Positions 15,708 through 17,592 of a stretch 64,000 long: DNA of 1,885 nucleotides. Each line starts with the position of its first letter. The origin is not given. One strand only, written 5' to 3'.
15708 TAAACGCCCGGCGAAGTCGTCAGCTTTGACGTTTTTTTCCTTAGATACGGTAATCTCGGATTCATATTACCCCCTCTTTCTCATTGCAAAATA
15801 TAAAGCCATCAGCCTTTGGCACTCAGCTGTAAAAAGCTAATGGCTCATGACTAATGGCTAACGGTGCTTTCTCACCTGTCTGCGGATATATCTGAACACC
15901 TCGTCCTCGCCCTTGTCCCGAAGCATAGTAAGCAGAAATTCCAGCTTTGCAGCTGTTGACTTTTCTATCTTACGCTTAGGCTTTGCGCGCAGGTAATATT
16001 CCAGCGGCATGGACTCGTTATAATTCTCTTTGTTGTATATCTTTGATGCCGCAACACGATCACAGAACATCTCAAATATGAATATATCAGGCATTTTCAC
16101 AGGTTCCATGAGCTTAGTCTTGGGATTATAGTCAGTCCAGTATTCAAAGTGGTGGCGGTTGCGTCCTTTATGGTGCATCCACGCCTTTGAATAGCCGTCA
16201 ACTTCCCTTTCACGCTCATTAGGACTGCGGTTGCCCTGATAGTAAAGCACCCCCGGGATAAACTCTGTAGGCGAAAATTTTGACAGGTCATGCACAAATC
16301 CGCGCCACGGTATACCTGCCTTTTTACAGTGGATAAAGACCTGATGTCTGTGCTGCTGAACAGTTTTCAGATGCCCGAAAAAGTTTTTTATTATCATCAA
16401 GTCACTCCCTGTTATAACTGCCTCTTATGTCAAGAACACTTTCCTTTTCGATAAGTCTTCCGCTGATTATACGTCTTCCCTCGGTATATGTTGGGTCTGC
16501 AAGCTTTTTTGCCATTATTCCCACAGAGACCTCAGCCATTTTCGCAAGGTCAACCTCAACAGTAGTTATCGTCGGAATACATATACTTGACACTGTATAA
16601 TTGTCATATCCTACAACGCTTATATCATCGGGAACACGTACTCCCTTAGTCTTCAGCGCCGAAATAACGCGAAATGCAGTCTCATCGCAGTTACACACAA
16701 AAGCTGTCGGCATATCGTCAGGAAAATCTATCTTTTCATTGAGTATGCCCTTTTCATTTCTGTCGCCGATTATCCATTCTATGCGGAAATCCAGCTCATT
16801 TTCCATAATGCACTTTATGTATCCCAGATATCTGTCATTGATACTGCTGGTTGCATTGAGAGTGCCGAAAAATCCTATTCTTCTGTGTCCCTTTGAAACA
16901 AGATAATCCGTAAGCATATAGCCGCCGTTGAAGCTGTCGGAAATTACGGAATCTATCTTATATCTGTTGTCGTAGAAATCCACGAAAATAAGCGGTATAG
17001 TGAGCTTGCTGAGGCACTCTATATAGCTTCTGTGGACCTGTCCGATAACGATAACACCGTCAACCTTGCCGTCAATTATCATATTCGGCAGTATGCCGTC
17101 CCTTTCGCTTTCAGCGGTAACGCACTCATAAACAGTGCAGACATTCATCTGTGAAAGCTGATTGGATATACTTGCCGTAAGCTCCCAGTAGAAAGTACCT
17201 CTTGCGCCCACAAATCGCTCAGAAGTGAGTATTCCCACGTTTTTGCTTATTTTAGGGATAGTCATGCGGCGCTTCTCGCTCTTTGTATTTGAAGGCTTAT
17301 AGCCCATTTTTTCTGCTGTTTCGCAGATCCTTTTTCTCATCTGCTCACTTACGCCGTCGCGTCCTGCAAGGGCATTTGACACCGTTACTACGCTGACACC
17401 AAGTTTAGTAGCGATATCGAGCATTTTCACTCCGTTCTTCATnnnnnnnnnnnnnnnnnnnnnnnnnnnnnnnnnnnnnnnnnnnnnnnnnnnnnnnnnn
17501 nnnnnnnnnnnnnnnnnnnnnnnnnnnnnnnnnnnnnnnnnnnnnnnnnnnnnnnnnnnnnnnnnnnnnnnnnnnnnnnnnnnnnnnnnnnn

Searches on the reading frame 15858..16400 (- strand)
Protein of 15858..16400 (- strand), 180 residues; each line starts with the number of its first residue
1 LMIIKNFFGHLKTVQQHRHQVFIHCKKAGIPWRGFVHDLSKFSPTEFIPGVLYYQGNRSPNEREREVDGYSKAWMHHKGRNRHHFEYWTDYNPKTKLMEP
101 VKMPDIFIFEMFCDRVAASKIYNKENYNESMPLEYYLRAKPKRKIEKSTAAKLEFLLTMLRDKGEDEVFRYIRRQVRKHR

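Call 4: search_protein_families(library=pfam, proteins=[window:15858-16400:-], max_evalue=0.1)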
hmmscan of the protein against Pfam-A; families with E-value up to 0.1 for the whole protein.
window:15858-16400:- (180 aa): 1 family
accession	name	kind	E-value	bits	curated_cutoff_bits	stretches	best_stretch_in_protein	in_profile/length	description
PF18907.5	DUF5662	-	5.6e-40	136.9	27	1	9-158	4-155/156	Family of unknown function (DUF5662)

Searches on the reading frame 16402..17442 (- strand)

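Call 4: search_protein_families(library=pfam, proteins=[window:16402-17442:-], max_evalue=0.1)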
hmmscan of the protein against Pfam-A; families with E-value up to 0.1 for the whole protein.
window:16402-17442:- (346 aa): 5 families
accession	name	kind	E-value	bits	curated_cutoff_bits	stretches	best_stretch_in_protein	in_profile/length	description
PF13377.12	Peripla_BP_3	-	1.6e-32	113.3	26.5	1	179-336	2-167/167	Periplasmic binding protein-like domain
PF00532.27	Peripla_BP_1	-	2.1e-14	54.1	22.2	1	122-306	53-245/281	Periplasmic binding proteins and sugar binding domain of LacI family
PF00356.27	LacI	-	2.2e-11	43.8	27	1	7-51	2-46/46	Bacterial regulatory proteins, lacI family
PF13407.12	Peripla_BP_4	-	0.00029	20.9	35.1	1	120-281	50-218/258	Periplasmic binding protein domain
PF13384.12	HTH_23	-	0.071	13.4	24.6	0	3-26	16-39/50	Homeodomain-like domain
